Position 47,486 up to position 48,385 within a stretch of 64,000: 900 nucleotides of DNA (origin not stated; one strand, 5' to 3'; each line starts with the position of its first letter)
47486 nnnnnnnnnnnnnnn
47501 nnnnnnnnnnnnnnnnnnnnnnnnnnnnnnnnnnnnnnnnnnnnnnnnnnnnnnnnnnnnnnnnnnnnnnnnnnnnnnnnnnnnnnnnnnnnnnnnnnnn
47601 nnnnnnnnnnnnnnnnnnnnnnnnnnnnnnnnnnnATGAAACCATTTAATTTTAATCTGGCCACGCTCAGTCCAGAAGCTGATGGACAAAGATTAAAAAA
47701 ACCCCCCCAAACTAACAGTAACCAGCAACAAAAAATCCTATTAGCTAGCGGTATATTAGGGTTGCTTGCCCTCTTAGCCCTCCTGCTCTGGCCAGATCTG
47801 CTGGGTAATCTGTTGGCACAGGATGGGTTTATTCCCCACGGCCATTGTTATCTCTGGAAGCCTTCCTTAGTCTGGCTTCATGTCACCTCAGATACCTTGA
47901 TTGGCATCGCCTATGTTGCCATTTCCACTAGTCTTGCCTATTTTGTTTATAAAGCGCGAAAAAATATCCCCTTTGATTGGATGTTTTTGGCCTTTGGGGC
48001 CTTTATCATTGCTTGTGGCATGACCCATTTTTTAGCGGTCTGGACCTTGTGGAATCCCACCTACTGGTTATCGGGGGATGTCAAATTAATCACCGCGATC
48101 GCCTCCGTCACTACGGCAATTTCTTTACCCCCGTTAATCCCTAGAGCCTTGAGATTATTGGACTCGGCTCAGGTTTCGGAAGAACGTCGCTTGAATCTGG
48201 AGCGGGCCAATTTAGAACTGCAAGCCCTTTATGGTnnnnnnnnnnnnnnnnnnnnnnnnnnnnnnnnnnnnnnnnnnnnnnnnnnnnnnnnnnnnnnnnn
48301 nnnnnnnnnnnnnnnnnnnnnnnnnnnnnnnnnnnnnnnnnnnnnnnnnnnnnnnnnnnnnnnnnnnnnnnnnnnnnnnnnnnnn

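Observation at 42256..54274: Signalling island: three hybrid kinases plus translationally coupled CheY-CheC, without CheA/CheW/MCP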

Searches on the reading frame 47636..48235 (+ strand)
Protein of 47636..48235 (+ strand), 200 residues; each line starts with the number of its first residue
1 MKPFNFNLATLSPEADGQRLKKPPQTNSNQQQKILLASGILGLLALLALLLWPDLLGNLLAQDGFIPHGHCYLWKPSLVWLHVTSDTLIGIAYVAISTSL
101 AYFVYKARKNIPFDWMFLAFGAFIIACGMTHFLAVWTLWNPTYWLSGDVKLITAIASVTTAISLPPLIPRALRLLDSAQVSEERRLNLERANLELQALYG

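Call 68: find_homologous_proteins(query=window:47636-48235:+)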
Query window:47636-48235:+ (200 aa): 151 proteins with E <= 0.001 among 4069 candidates; the best 120 are listed.
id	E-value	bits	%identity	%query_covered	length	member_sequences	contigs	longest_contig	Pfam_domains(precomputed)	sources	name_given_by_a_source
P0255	4.0e-95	335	89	85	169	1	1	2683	PF25487.2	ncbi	ncbi:MAG: hypothetical protein ACRC8Y_08740, partial [Chroococcales cyanobacterium]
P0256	7.0e-69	250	70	74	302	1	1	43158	PF00512.32,PF25487.2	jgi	jgi:signal transduction histidine kinase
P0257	9.0e-68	246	70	75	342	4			PF00512.32,PF25487.2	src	-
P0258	1.6e-67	245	61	86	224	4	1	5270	PF00512.32,PF25487.2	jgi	jgi:signal transduction histidine kinase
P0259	1.7e-65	239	66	82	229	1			PF00512.32,PF25487.2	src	-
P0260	3.3e-65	238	65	83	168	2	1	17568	PF25487.2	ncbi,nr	ncbi:MAG TPA: histidine kinase, partial [Cyanobacteria bacterium UBA11368]|nr:histidine kinase [Cyan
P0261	1.7e-63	232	62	85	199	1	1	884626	PF25487.2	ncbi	-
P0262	5.8e-63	230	66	76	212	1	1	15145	PF25487.2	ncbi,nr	ncbi:MAG: hypothetical protein SFW36_04345, partial [Leptolyngbyaceae cyanobacterium bins.59]|nr:hyp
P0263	1.8e-62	229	66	82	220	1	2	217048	PF25487.2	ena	-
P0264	7.2e-62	227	66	75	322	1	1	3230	PF00512.32,PF25487.2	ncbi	-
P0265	2.3e-60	222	66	73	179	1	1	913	PF25487.2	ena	-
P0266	4.9e-59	218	63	74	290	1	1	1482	PF13188.14,PF00989.32,PF25487.2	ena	-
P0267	4.5e-58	214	61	76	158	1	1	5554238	PF25487.2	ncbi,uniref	ncbi:hypothetical protein [Leptothermofonsia sp. ETS-13]|uniref:hypothetical protein n=1 Tax=Leptoth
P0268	3.5e-56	208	65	69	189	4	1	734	PF25487.2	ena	-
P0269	4.6e-56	208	65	67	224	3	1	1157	PF00512.32,PF25487.2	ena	-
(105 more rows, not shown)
